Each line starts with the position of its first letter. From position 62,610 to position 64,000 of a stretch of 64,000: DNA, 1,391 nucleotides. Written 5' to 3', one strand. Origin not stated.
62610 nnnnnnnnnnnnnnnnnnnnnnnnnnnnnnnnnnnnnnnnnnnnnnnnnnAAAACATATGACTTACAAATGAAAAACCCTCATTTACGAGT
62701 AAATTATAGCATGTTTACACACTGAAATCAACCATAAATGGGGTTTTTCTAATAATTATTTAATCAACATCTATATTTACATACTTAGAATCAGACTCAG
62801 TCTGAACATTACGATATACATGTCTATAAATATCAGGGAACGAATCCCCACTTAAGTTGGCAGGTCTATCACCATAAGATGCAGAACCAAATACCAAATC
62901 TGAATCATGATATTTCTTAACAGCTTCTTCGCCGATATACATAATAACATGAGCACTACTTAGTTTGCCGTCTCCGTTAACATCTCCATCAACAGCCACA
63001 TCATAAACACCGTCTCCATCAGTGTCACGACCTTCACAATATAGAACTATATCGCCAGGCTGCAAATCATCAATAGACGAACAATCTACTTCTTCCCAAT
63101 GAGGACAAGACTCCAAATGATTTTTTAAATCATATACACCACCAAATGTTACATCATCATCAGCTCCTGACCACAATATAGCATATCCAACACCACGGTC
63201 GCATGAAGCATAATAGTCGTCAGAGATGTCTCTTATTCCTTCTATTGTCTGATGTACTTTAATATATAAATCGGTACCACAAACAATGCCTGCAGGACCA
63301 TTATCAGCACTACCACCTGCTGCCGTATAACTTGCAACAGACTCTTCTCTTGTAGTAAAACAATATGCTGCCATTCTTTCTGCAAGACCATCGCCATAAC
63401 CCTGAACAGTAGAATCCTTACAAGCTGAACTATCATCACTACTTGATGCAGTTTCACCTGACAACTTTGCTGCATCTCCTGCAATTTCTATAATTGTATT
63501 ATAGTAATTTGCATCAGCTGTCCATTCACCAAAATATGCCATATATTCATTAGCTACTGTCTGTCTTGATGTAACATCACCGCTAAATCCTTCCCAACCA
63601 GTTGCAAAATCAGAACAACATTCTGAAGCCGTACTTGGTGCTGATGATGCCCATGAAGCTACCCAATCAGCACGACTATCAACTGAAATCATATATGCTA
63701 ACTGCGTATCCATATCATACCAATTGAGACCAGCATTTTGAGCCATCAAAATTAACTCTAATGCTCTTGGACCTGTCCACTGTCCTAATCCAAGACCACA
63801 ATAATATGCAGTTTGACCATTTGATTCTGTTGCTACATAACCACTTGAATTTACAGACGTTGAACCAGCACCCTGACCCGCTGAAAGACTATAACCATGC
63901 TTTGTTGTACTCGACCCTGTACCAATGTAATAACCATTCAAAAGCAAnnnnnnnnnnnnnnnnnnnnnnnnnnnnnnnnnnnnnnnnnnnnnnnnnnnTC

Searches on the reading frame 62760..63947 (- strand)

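Call 22: search_protein_families(library=pfam, proteins=[window:62760-63947:-], max_evalue=0.001)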
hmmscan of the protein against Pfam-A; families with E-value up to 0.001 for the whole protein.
window:62760-63947:- (395 aa): 1 family
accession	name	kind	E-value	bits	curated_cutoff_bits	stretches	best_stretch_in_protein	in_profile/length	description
PF18013.6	Phage_lysozyme2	-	1.4e-10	42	28.2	1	48-139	44-140/140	Phage tail lysozyme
